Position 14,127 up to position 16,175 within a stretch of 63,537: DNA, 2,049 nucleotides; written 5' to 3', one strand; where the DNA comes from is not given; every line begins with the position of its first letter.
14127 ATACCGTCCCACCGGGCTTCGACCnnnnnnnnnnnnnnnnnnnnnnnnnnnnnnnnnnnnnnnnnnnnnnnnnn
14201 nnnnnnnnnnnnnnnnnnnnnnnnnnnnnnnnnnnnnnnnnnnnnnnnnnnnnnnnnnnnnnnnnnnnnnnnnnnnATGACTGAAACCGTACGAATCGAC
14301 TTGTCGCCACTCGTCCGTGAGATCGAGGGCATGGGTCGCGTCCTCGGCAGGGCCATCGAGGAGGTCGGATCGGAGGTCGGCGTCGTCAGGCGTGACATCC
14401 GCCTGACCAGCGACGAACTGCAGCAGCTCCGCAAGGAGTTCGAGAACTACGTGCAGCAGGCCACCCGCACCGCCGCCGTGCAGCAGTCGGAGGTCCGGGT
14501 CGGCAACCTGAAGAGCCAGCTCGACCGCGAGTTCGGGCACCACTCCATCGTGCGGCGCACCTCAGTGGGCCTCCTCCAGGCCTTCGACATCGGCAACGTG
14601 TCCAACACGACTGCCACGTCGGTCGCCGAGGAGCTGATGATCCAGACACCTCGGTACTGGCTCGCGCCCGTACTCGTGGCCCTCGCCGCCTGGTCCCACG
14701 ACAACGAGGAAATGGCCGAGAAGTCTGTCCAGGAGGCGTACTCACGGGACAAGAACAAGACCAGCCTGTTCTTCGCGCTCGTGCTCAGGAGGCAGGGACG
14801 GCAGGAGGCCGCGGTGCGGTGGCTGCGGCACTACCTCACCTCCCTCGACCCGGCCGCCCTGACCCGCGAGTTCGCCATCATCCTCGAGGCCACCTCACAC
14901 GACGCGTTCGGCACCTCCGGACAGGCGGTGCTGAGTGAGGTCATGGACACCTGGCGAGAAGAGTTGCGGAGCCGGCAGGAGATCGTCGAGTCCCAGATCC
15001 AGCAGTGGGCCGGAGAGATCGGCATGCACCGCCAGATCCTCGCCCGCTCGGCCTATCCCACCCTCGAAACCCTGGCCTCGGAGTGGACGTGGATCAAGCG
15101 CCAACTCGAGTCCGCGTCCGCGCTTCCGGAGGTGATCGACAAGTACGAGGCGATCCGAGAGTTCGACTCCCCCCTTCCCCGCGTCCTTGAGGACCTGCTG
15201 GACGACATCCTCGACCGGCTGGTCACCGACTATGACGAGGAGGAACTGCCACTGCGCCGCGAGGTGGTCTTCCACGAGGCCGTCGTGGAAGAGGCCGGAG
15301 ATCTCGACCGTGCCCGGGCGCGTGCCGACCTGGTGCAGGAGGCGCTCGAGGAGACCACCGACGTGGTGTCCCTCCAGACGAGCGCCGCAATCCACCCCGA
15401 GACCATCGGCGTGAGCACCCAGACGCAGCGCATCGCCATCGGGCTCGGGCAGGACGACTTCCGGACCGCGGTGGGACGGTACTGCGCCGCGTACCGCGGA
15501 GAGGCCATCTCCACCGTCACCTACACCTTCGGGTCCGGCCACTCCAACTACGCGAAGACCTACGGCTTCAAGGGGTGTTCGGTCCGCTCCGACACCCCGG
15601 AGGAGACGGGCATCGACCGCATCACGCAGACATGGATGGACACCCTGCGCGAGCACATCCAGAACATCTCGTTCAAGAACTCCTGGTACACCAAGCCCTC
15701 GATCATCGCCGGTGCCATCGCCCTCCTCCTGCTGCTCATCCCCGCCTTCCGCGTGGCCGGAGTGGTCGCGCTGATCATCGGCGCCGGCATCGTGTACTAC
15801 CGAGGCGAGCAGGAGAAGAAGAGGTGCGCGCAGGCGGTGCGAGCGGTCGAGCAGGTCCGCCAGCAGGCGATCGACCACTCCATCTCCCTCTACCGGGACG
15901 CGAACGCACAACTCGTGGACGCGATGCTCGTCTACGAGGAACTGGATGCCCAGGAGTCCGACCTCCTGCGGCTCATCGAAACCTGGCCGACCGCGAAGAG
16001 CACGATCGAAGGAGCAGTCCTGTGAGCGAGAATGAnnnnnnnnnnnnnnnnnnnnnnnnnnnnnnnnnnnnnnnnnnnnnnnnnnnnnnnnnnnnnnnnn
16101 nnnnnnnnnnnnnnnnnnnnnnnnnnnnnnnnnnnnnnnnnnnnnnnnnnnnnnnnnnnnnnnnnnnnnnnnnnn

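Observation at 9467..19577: Nine-gene FtsK-like plus AAA+ membrane-associated operon bracketed by zinc-ribbon ectodomain proteins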

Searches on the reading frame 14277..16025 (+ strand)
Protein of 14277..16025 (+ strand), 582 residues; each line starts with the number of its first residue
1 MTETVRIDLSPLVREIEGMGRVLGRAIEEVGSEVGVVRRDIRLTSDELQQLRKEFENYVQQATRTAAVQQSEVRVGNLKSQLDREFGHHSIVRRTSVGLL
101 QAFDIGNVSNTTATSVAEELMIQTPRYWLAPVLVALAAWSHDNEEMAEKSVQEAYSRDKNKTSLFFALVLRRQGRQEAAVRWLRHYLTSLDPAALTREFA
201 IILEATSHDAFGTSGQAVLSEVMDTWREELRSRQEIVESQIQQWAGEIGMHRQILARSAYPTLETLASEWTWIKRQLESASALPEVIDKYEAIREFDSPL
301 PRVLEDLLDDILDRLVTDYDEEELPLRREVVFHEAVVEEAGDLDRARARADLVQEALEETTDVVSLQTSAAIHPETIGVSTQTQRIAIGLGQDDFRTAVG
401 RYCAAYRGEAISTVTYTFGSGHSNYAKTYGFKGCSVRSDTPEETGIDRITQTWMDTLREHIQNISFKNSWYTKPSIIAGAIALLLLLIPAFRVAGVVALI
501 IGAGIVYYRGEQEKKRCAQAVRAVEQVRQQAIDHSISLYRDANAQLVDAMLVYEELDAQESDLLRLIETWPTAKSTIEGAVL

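Call 6: search_protein_families(library=pfam, proteins=[window:14277-16025:+], max_evalue=0.1)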
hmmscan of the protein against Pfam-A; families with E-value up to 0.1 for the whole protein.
window:14277-16025:+ (582 aa): 0 families

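Call 7: search_protein_families(library=padloc, proteins=[window:14277-16025:+], max_evalue=0.1)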
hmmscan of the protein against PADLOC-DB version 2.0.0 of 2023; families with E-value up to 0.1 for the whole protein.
window:14277-16025:+ (582 aa): 0 families

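Call 8: search_protein_families(library=ncbifam, proteins=[window:14277-16025:+], max_evalue=0.1)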
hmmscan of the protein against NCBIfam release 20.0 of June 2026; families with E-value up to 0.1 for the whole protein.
window:14277-16025:+ (582 aa): 1 family
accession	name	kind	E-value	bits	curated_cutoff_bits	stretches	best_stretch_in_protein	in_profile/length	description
NF047450.1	post-PEP-CTERM_1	domain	0.069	13.9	28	0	44-100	18-72/82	post-PEP-CTERM-1 domain-containing protein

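Call 9: find_homologous_proteins(query=window:14277-16025:+)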
Query window:14277-16025:+ (582 aa): 617 proteins with E <= 0.001 among 8000 candidates; the best 120 are listed.
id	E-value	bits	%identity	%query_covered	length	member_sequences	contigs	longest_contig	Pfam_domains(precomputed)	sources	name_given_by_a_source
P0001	0.0e+0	1268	100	100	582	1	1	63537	-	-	-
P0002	1.0e-295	999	79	98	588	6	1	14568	-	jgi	-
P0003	1.8e-243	827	65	98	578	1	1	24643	-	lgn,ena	-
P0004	5.1e-236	802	62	99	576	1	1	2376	-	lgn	-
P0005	8.0e-235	798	63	99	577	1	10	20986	-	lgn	-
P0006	2.8e-233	793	63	97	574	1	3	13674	-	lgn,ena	-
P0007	2.6e-231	787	62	98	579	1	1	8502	-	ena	-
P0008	3.0e-231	787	62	98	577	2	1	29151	-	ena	-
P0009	8.9e-231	785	62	98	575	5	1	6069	-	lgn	-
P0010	1.2e-229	781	61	98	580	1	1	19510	-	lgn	-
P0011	1.6e-229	781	61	99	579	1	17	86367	-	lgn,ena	-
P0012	7.4e-229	779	62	98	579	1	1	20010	-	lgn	-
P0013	3.3e-227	773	62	98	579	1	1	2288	-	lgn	-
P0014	6.6e-227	772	62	99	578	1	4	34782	-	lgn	-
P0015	3.5e-226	770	61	98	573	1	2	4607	-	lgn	-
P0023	6.2e-222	756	60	99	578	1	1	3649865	-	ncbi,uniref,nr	ncbi:hypothetical protein [Raineyella fluvialis]|uniref:Uncharacterized protein n=1 Tax=Raineyella f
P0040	1.1e-214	732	61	95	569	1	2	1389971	-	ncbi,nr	ncbi:MAG: hypothetical protein IPH27_11435 [Actinomycetales bacterium]|nr:hypothetical protein [Cand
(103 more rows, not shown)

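Call 12: find_related_loci(query=A1, collection=genome_contigs, flank=10000)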
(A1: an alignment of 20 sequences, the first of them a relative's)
Query A1 (582 aa) in genome_contigs; peptide patterns used: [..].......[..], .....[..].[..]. (x = any residue, [..] = any of these).
311 stretches matched a pattern; 197 encode a relative of the query (tblastn E <= 1e-3); the best 80 are kept; 80 distinct loci.
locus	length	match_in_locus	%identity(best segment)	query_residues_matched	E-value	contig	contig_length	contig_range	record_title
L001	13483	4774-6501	58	7-576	0e+0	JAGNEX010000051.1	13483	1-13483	MAG: Acidimicrobiia bacterium isolate Go_SlAct_bin_94 Go_SlAct_20142_length_13483_cov_20.135894, whole genome shotgun se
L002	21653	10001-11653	61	21-572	0e+0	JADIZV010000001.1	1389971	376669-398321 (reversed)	MAG: Candidatus Phosphoribacter baldrii isolate AalW_18-Q3-R10-53_BAT3C.524 tig00000279-10-13903780, whole genome shotgu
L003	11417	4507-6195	55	8-572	0e+0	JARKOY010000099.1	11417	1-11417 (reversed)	MAG: Spirochaetia bacterium isolate D159_maxbin.008_sub k141_180680, whole genome shotgun sequence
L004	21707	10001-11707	52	1-571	0e+0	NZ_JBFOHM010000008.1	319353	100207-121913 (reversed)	Arthrobacter sp. HS15c contig8, whole genome shotgun sequence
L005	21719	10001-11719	55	2-572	0e+0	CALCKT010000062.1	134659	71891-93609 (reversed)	MAG TPA_asm: uncultured Propionibacteriaceae bacterium isolate ERR589373_bin.57_CONCOCT_v1.1_MAG genome assembly, contig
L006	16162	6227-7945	56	4-574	0e+0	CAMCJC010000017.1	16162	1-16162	MAG: uncultured Propionibacteriaceae bacterium isolate SRR15732359_bin.1_metaWRAP_v1.3_MAG genome assembly, contig: ERZ9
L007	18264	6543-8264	53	2-573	0e+0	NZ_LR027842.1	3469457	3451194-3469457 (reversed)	[Pseudopropionibacterium] massiliense strain Marseille-P6184, whole genome shotgun sequence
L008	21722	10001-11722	52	1-576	0e+0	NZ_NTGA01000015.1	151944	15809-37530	Dietzia natronolimnaea strain S-XJ-1 contig15, whole genome shotgun sequence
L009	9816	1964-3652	54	12-575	0e+0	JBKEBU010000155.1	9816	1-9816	MAG: Propioniciclava sp. isolate VLC_064 k121_16515246, whole genome shotgun sequence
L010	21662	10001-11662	48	19-571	1e-165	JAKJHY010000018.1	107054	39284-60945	Mycobacterium sp. MBM sequence018, whole genome shotgun sequence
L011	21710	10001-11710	47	1-572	4e-162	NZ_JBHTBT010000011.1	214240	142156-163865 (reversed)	Gordonia phosphorivorans strain CCUG 61533 GCM70025283_20, whole genome shotgun sequence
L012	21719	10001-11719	48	1-576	6e-162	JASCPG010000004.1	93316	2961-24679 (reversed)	Microbacteriaceae bacterium PS02067 NODE_4_length_93316_cov_18.762290, whole genome shotgun sequence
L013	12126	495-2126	47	27-572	2e-161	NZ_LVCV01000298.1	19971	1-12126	Rhodococcus sp. EPR-157 Scaffold26_8, whole genome shotgun sequence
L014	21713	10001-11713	46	2-571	5e-159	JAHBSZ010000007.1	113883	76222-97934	MAG: Salinibacterium sp. isolate ACE_ACT13 ACT13_7, whole genome shotgun sequence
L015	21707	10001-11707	44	1-574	8e-159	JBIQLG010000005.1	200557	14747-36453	MAG: Agreia sp. isolate mag.26g NODE_85_length_200557, whole genome shotgun sequence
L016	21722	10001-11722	45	7-580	1e-156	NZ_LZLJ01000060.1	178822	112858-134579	Mycobacterium sp. 1274756.6 contig_63, whole genome shotgun sequence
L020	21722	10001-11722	45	7-578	2e-152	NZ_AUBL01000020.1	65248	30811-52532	Actinomyces dentalis DSM 19115 G446DRAFT_scaffold00017.17_C, whole genome shotgun sequence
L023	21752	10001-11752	45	1-576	3e-149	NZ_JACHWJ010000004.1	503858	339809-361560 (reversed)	Pseudoclavibacter helvolus strain DSM 20419 Ga0264295_04, whole genome shotgun sequence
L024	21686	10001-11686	43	16-578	1e-147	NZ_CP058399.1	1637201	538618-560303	Gardnerella sp. DNF00502 chromosome, complete genome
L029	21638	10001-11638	44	30-576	5e-139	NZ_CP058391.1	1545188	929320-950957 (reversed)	Gardnerella sp. DNF01141 chromosome, complete genome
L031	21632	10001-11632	47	27-572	4e-164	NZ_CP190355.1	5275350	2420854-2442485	Rhodococcus sp. KRD197 chromosome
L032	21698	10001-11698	42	1-570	6e-135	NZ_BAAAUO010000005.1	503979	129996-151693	Microbacterium schleiferi strain JCM 9175 sequence05, whole genome shotgun sequence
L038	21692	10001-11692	41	12-573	2e-125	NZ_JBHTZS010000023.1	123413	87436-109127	Streptomyces scopuliridis strain NPDC056758 NPDC056758_T15_H10.ctg-0023, whole genome shotgun sequence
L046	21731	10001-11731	40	7-579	1e-121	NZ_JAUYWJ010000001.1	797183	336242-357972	Streptomyces herbicida strain NEAU-HV9 Scaffold1, whole genome shotgun sequence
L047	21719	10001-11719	41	12-579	1e-121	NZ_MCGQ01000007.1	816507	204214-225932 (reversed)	Streptomyces diastatochromogenes strain DSM 40608 Contig007, whole genome shotgun sequence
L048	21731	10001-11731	40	7-579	1e-121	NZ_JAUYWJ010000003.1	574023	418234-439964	Streptomyces herbicida strain NEAU-HV9 Scaffold3, whole genome shotgun sequence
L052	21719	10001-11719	41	12-579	2e-119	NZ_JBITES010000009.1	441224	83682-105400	Streptomyces sp. NPDC051243 NPDC051243_55_B7.ctg-0009, whole genome shotgun sequence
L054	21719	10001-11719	40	12-579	8e-118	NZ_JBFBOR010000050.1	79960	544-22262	Streptomyces adonidis strain NEAU-BLH26 Scaffold50, whole genome shotgun sequence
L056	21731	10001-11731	40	7-579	6e-117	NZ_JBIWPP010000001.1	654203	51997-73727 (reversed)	Streptomyces sp. NPDC101151 NPDC101151_277_A11.ctg-0001, whole genome shotgun sequence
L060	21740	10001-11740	40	1-579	1e-115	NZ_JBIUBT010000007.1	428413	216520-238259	Streptomyces sp. NPDC052043 NPDC052043_152_C5.ctg-0007, whole genome shotgun sequence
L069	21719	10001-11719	39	12-579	2e-112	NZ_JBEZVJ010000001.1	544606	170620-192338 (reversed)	Streptomyces sp. NPDC032940 NPDC032940_46_B2.ctg-0001, whole genome shotgun sequence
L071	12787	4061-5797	60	7-580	0e+0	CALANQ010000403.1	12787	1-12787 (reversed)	MAG TPA_asm: uncultured Acidimicrobiales bacterium isolate SRR3901708_bin.4_CONCOCT_v1.1_MAG genome assembly, contig: ER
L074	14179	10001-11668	39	13-569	2e-111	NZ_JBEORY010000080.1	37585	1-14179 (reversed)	Kitasatospora sp. NPDC097691 NPDC097691_268_G12.ctg-0080, whole genome shotgun sequence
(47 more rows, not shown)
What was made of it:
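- The core is sporadic, found in 197 of 185,579 species genomes scanned (call 12).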

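Call 14: find_encoding_contigs(protein=P0023, flank=10000, max_places=2)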
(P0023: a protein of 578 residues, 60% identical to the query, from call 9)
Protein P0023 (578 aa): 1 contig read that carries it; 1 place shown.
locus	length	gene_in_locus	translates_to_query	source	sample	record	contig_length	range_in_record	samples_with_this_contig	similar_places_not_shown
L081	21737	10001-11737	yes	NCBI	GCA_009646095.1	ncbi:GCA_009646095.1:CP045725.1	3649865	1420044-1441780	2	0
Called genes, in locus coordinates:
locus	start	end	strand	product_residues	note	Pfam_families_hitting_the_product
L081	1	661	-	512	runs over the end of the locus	PF02133:Transp_cyt_pur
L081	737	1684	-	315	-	PF00696:AA_kinase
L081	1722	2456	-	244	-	PF01177:Asp_Glu_race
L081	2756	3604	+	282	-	PF00248:Aldo_ket_red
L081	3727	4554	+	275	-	PF00198:2-oxoacid_dh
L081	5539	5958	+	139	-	-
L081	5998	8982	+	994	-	PF01580:FtsK_SpoIIIE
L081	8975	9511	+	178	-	-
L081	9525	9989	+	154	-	-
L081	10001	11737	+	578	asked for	-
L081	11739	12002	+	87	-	-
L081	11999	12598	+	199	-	-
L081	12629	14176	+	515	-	PF00004:AAA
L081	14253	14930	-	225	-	-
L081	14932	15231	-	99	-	-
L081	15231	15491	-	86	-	-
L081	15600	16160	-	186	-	PF01106:NifU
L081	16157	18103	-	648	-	PF01926:MMR_HSR1, PF02421:FeoB_N, PF07670:Gate, PF07664:FeoB_C, PF07670:Gate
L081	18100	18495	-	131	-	PF04023:FeoA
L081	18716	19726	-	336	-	PF02463:SMC_N (faint), PF00005:ABC_tran, PF13304:AAA_21 (weak)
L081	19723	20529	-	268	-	PF00528:BPD_transp_1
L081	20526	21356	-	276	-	PF00528:BPD_transp_1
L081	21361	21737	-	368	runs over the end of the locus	PF01547:SBP_bac_1, PF13416:SBP_bac_8, PF13531:SBP_bac_11, PF13343:SBP_bac_6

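Call 15: find_encoding_contigs(protein=P0040, flank=10000, max_places=2)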
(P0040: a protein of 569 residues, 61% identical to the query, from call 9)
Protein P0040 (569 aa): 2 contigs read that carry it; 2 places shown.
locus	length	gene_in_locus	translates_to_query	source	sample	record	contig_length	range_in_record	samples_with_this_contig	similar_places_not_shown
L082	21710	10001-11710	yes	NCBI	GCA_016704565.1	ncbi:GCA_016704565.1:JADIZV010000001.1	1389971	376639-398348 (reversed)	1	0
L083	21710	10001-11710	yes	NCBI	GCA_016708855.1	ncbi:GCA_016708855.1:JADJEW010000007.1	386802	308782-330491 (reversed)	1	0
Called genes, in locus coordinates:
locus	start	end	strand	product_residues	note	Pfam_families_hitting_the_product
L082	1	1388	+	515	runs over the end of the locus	PF05222:AlaDh_PNT_N, PF01262:AlaDh_PNT_C, PF12769:PNTB_4TM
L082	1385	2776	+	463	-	PF02233:PNTB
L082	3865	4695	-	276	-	PF03703:bPH_2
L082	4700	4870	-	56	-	-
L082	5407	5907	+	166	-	-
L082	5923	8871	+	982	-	PF01580:FtsK_SpoIIIE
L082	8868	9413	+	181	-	-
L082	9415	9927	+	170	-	-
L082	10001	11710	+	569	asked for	-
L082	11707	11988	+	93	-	-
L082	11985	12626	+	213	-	-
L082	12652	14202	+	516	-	PF00004:AAA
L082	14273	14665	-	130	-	-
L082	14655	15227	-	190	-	-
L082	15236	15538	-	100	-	-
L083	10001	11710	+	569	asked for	-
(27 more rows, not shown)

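Call 22: search_protein_families(library=pfam, proteins=[L047:3252-7523:+, L048:7569-9569:-, L060:2235-2894:+, L074:359-1534:+, L038:1341-2177:+, L054:14851-16206:-, L069:20119-21552:-, L046:14314-14922:+, L056:1798-3273:+, L052:16688-19528:+], max_evalue=0.01)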
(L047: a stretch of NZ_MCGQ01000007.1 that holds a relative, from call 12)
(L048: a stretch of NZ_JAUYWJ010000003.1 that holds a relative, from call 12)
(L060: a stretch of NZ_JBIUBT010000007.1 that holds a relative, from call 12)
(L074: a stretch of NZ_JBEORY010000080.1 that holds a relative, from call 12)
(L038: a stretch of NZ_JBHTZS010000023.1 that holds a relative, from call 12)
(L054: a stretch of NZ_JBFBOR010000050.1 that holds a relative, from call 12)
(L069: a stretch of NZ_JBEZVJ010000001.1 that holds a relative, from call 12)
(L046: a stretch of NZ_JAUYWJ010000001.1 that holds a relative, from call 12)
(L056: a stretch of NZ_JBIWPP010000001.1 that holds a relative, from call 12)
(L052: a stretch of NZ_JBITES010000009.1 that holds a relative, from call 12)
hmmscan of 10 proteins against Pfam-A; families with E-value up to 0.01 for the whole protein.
L047:3252-7523:+ (1423 aa): 1 family
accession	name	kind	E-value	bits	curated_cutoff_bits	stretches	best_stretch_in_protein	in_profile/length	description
PF12770.12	CHAT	-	2.3e-55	188.5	24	1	1124-1422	2-288/289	CHAT domain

L048:7569-9569:- (666 aa): 1 family
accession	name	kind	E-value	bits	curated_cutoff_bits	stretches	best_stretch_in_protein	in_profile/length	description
PF00656.27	Peptidase_C14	-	9.1e-22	78.3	21.4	1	68-304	3-224/233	Caspase domain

L060:2235-2894:+ (219 aa): 1 family
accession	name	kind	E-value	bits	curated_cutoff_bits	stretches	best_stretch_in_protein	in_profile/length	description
PF08808.17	RES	-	2.5e-20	73.5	23.2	1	27-197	2-154/157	RES domain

L074:359-1534:+ (391 aa): 1 family
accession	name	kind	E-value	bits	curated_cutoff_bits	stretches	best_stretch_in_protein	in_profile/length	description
PF01661.27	Macro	-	0.00011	22.6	22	1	265-351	39-114/118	Macro domain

L038:1341-2177:+ (278 aa): 0 families

L054:14851-16206:- (451 aa): 1 family
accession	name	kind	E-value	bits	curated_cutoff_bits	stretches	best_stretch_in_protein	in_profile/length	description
PF00246.29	Peptidase_M14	-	9.7e-62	209.6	21.6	1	142-427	4-284/286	Zinc carboxypeptidase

L069:20119-21552:- (477 aa): 7 families
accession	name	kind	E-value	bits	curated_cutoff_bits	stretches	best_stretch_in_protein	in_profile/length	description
PF00704.34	Glyco_hydro_18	-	2.4e-21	77.2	29.6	1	189-465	2-278/317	Glycosyl hydrolases family 18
PF00041.27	fn3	-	8.5e-12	45.6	25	1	94-169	2-82/84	Fibronectin type III domain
PF02018.23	CBM_4_9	-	1.2e-06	29.4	25.9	1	1-63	59-133/136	Carbohydrate binding domain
PF23916.1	TIM-barrel_EndoS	-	5.5e-06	26.7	27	1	253-365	55-172/238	Endo-beta-N-acetylglucosaminidase EndoS TIM-barrel domain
PF16893.11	fn3_2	-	0.00034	21.2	27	1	92-172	3-89/89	Fibronectin type III domain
PF25059.1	FN3_DSCAM-DSCAML_C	-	0.0014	19.4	39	1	135-173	44-82/89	DSCAM/DSCAML C-terminal Fn3-like domain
PF25523.1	Ig_RIMBP2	-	0.0019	18.6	27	0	117-169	39-97/105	RIMBP2-like, immunoglobulin-like domain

L046:14314-14922:+ (202 aa): 0 families

L056:1798-3273:+ (491 aa): 3 families
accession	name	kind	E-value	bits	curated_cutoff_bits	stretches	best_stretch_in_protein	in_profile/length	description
PF02447.22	GntP_permease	-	2.7e-127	425.6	22.5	1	30-489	3-439/440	GntP family permease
PF03600.22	CitMHS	-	4.1e-17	62.7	31.9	1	41-435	2-334/336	Citrate transporter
PF04165.18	DUF401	-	0.00018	21.4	24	1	351-486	259-392/393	Protein of unknown function (DUF401)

L052:16688-19528:+ (946 aa): 10 families
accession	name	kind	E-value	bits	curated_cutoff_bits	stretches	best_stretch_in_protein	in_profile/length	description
PF00196.25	GerE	-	9e-15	54.5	23.5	1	888-941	3-56/57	Bacterial regulatory proteins, luxR family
PF13401.12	AAA_22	-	1.7e-06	28.9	27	1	148-248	5-109/130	AAA domain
PF00931.28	NB-ARC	-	1.9e-05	24.5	23.5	1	149-261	19-137/248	NB-ARC domain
PF05729.18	NACHT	-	0.00037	20.8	26.7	1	149-262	1-131/167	NACHT domain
PF20720.3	nSTAND3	-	0.00046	20.4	27.2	1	141-191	10-57/155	Novel STAND NTPase 3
PF13191.12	AAA_16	-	0.00096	20.1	32.6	1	131-248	2-157/167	AAA ATPase domain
PF13424.12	TPR_12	-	0.003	18.2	30.1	0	677-738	12-75/77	Tetratricopeptide repeat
PF13481.12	AAA_25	-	0.004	17.2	27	1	143-245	28-137/195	AAA domain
PF07719.23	TPR_2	-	0.007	16.8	27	0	709-737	2-30/34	Tetratricopeptide repeat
PF25199.1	nSTAND_NTPase5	-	0.0095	16.2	34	0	146-262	39-135/145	Novel STAND NTPase 5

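Call 41: predict_structure(alignment_id=A1)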
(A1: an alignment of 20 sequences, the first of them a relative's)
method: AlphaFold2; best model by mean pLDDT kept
length: 582 residues; sequences in the alignment: 20
mean_pLDDT: 82.6   pTM: 0.62
mean pLDDT of the five models: 82.6, 81.1, 80.1, 75.5, 74.7
residues with pLDDT >= 90: 189; 70-90: 309; 50-70: 61; < 50: 23
segments of 3 or more residues with pLDDT < 50: 1-7, 29-31, 575-582
pLDDT, mean of each block of 10 residues (from residue 1): 45 61 55 52 73 87 90 90 82 75 66 66 75 81 82 88 90 87 92 84 86 86 83 83 94 92 94 94 96 80 80 79 82 89 84 70 85 83 86 92 92 92 92 93 95 93 83 78 81 79 82 87 90 95 95 95 93 48 28
secondary structure, 60 per line:
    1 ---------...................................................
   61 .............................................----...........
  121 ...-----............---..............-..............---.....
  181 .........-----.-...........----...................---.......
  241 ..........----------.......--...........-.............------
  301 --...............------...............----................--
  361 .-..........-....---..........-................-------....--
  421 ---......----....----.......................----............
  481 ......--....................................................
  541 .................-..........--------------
elements in order: H10-105 H110-123 H129-140 H144-157 H159-172 H176-189 H197-207 H212-230 H234-250 H261-266 H270-280 H282-294 H303-317 H324-338 H343-358 H363-372 H374-377 H381-390 H392-407 E415-418 H424-429 E434-437 H442-464 H469-486 H489-557 H559-568
